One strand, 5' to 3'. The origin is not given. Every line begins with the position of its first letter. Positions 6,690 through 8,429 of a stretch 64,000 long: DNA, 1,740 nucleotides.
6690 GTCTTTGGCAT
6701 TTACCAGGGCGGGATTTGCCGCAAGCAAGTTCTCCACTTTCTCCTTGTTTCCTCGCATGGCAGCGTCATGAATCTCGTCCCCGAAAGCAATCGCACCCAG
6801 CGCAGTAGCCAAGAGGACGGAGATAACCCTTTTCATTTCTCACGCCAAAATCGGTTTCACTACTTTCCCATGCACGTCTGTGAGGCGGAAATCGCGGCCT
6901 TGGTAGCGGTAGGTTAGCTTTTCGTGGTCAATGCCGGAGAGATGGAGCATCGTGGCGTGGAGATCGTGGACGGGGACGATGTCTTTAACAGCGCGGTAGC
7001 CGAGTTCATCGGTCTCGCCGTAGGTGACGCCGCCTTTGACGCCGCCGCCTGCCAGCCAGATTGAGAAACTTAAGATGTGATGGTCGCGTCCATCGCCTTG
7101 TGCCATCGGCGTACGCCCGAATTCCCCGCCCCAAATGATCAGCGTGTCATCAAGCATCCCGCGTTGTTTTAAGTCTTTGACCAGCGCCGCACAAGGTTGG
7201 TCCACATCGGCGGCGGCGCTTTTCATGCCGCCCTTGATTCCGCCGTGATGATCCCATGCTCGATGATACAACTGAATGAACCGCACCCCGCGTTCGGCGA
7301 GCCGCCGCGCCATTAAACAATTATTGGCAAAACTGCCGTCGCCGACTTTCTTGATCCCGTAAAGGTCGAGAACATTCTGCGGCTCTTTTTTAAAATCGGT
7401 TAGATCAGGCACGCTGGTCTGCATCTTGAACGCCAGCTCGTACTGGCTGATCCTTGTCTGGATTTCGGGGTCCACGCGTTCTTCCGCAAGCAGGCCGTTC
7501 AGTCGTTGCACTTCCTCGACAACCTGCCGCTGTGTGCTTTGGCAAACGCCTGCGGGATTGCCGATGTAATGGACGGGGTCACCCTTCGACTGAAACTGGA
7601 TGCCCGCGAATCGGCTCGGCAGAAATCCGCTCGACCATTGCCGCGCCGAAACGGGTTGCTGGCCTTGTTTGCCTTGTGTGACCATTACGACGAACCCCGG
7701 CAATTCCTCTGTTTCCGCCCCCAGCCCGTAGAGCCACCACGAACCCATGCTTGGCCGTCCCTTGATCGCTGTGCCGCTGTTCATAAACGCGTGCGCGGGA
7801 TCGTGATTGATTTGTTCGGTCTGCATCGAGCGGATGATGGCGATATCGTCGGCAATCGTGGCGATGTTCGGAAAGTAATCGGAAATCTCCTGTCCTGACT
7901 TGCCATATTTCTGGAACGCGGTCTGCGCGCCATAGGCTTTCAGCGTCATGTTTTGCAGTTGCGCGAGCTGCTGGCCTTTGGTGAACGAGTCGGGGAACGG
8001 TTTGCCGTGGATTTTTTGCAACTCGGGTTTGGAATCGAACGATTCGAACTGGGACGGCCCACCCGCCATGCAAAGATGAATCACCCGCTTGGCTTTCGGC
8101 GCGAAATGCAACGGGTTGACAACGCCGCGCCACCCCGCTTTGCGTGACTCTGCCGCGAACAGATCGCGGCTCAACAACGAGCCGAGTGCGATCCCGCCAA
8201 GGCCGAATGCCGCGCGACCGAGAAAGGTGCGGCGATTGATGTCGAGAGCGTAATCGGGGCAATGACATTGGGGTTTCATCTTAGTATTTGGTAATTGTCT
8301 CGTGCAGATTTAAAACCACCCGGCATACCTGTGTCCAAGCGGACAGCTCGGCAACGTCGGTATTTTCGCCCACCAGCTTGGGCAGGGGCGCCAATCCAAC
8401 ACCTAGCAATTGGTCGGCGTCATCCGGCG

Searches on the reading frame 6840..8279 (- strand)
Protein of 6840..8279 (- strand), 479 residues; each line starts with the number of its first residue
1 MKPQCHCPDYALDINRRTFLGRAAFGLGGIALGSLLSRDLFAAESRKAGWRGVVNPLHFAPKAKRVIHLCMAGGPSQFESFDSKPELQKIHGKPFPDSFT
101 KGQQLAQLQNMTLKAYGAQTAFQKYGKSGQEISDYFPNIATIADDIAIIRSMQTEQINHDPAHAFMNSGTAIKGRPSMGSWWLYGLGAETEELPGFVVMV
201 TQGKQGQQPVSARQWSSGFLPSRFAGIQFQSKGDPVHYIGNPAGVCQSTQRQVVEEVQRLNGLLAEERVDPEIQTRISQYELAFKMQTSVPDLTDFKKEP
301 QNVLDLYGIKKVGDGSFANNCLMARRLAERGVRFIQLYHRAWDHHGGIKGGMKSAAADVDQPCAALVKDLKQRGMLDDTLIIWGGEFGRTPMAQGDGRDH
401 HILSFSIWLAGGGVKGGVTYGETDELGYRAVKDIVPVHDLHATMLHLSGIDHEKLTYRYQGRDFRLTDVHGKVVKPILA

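Call 17: find_encoding_contigs(protein=window:6840-8279:-, flank=10000, max_places=2)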
Protein window:6840-8279:- (479 aa): 5 contigs read that carry it; 2 places shown.
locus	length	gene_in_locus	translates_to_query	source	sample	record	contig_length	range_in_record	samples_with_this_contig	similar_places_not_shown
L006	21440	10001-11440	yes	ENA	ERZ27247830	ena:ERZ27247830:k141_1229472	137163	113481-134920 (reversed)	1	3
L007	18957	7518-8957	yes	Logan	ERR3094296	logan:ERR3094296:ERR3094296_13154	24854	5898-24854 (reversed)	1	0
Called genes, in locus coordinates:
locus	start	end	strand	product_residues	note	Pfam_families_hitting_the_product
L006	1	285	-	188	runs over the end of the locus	-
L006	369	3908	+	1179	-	PF02811:PHP, PF07733:DNA_pol3_alpha, PF17657:DNA_pol3_finger, PF14579:HHH_6, PF01336:tRNA_anti-codon (weak)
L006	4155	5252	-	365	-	PF00356:LacI, PF13377:Peripla_BP_3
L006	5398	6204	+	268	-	PF07963:N_methyl (weak)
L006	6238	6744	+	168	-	-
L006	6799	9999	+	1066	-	PF07635:PSCyt1, PF07583:PSCyt2, PF07587:PSD1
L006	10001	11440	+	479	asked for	PF07394:DUF1501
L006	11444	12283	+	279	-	-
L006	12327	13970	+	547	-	-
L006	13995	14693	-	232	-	PF06439:3keto-disac_hyd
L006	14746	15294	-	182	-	PF07027:DUF1318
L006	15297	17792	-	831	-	PF05170:AsmA (weak), PF05359:DUF748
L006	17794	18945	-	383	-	PF00712:DNA_pol3_beta, PF02767:DNA_pol3_beta_2, PF02768:DNA_pol3_beta_3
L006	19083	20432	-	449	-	PF11638:DnaA_N, PF00308:Bac_DnaA, PF01695:IstB_IS21, PF00004:AAA (faint), PF08299:Bac_DnaA_C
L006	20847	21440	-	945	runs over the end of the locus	PF03710:GlnE, PF08335:GlnD_UR_UTase, PF03710:GlnE, PF08335:GlnD_UR_UTase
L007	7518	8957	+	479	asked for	PF07394:DUF1501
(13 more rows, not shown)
